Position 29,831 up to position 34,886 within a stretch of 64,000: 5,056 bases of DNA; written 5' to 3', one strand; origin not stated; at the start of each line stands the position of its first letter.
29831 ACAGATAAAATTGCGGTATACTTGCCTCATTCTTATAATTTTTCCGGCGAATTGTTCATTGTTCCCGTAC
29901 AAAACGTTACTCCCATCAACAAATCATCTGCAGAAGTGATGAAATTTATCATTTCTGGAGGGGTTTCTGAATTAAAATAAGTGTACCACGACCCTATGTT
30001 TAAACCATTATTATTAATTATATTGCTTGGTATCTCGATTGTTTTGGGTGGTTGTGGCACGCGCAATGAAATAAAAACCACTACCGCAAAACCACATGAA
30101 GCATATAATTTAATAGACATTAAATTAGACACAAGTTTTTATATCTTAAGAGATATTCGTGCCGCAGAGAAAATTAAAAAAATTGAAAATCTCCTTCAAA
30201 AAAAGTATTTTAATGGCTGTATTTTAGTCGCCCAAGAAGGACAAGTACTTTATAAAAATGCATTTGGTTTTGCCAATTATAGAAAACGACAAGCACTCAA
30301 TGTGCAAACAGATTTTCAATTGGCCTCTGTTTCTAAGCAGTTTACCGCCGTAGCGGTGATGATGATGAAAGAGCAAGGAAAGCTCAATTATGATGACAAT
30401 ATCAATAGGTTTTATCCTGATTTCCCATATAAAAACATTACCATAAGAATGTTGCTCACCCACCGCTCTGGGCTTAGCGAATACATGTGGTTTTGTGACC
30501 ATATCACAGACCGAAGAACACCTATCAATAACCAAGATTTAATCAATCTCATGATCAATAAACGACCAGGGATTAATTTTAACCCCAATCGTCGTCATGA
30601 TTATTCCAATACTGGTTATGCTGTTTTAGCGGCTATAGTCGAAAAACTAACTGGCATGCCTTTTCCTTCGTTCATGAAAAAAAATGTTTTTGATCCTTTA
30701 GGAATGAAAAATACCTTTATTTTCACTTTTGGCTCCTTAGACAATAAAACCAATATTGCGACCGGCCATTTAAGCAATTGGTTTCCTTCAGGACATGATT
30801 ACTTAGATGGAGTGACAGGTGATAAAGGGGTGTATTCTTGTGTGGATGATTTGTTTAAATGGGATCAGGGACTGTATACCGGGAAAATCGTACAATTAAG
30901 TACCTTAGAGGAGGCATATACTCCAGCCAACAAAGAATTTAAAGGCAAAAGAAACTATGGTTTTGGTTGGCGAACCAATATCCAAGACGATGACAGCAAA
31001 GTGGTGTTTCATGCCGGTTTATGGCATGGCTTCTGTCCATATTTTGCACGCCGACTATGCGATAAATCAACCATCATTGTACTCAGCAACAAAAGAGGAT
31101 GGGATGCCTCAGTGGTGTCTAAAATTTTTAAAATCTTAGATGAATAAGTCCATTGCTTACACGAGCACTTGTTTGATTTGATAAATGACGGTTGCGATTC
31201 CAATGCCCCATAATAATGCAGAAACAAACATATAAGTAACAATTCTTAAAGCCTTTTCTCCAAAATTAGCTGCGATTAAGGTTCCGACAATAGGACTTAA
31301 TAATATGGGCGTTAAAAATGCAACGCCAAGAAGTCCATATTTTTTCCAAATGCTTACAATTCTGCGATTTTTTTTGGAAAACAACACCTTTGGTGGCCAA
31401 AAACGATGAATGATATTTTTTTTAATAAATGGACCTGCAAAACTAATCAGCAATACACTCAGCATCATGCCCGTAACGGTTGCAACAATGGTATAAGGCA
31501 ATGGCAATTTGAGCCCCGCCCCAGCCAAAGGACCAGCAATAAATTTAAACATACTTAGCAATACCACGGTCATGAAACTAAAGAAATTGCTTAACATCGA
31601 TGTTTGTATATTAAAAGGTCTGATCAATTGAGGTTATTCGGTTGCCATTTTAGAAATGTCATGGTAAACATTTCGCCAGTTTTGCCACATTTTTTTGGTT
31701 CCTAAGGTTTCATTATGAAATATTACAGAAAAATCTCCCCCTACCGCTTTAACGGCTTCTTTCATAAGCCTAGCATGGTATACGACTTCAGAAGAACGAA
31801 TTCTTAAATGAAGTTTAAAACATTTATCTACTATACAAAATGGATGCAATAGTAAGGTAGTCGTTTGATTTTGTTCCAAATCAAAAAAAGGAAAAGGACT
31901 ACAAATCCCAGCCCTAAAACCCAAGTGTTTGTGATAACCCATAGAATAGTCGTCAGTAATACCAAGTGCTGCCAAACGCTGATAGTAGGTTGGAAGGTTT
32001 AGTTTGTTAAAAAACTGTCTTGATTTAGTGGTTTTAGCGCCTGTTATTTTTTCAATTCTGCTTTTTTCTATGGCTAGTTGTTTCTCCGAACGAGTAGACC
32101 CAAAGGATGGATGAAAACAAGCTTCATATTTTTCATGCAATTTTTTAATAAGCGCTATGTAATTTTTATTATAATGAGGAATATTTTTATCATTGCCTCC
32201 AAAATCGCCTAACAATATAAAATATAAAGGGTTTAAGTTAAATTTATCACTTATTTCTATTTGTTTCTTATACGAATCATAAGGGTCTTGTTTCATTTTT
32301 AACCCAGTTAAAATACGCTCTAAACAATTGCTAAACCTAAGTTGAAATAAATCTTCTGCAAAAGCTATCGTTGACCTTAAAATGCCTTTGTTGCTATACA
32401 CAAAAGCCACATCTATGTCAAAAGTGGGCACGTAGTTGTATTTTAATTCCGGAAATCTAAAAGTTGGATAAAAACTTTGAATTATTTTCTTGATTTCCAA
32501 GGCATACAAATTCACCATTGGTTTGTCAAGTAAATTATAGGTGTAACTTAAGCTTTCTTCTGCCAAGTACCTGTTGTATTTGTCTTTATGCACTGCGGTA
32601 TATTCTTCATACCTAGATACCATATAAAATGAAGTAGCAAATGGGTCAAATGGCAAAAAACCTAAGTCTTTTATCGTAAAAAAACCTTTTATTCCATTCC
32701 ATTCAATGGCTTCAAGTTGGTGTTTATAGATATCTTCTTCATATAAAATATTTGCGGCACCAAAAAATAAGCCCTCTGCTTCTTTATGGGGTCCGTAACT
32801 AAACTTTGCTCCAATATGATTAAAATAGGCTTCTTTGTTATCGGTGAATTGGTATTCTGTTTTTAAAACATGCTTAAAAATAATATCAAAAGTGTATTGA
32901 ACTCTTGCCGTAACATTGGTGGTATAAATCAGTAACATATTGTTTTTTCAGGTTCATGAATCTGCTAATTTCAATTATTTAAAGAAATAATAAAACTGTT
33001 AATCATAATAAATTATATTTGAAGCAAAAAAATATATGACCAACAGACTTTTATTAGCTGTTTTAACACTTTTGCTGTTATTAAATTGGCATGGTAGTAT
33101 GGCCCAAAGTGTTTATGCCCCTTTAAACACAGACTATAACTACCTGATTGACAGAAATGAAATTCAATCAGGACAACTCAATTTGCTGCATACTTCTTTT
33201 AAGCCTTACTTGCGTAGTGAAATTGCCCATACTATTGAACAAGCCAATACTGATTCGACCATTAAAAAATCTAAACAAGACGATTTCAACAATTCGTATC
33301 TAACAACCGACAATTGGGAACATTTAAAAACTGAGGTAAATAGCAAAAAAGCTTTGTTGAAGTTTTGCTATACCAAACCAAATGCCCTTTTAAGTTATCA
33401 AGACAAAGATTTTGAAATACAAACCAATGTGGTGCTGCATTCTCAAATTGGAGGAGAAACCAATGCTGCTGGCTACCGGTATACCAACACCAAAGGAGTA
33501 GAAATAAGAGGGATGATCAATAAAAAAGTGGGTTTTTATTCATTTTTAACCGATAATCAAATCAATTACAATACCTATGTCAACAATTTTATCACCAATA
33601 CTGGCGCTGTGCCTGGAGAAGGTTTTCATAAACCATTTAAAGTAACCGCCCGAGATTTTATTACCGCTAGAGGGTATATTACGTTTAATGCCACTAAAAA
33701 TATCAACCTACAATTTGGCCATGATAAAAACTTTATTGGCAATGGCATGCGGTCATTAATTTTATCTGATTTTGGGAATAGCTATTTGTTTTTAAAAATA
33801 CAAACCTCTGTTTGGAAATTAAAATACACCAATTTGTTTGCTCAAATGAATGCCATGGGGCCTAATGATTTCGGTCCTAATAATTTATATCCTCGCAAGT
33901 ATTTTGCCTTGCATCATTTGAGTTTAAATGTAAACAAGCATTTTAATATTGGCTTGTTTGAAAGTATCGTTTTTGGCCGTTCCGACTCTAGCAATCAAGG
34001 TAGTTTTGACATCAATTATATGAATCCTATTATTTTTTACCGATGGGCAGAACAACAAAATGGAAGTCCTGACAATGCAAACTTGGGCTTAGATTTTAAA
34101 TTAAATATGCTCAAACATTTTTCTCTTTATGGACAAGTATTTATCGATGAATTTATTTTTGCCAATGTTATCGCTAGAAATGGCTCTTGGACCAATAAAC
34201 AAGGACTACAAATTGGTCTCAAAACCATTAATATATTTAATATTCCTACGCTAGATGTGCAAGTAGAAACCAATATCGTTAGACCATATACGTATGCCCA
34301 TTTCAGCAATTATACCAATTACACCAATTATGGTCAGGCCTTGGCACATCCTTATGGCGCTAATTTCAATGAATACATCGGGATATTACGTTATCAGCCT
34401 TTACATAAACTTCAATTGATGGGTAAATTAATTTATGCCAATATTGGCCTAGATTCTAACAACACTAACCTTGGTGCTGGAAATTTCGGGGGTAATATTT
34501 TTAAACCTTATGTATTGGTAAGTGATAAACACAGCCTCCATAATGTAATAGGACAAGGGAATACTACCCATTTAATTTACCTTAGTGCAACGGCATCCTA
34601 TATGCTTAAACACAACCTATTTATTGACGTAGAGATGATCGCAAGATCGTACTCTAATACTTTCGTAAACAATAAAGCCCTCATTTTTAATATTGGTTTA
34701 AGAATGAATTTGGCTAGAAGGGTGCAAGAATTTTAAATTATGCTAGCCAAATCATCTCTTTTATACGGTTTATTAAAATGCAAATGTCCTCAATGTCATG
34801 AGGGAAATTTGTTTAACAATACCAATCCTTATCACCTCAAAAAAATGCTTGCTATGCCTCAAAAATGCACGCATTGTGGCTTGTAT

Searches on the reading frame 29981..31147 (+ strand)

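Call 47: search_protein_families(library=pfam, proteins=[window:29981-31147:+], max_evalue=0.0001)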
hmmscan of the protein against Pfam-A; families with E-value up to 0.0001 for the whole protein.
window:29981-31147:+ (388 aa): 1 family
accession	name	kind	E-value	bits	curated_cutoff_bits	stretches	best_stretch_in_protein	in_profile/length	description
PF00144.29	Beta-lactamase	-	3.2e-54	184.8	27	1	81-380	19-319/329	Beta-lactamase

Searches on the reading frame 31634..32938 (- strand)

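Call 47: search_protein_families(library=pfam, proteins=[window:31634-32938:-], max_evalue=0.0001)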
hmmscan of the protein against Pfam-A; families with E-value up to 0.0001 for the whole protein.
window:31634-32938:- (434 aa): 1 family
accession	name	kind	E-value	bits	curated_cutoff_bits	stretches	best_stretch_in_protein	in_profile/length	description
PF23019.1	DUF7033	-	1.5e-27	96.2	27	1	95-183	1-89/90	Family of unknown function (DUF7033)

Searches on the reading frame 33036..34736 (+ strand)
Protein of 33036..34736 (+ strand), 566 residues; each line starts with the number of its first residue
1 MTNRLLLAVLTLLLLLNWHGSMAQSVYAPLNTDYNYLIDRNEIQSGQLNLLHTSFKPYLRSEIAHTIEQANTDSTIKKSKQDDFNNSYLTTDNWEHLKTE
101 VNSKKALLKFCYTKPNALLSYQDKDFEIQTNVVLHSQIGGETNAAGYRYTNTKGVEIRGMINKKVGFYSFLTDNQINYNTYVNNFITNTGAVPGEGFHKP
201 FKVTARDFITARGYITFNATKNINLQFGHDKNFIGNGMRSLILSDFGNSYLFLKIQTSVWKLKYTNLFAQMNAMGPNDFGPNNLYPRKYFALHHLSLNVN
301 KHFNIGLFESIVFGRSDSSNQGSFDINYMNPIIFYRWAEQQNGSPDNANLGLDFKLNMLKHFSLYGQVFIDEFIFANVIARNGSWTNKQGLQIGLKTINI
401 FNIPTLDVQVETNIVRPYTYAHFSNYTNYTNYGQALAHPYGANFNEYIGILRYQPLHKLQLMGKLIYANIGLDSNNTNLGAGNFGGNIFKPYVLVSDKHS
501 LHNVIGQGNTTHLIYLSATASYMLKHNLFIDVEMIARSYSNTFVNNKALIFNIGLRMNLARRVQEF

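Call 47: search_protein_families(library=pfam, proteins=[window:33036-34736:+], max_evalue=0.0001)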
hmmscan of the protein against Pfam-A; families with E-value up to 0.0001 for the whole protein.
window:33036-34736:+ (566 aa): 1 family
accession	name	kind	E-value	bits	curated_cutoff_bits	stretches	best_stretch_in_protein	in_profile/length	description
PF14052.12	Caps_assemb_Wzi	-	4.5e-07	29.7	30.1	1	204-453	64-321/392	Capsule assembly protein Wzi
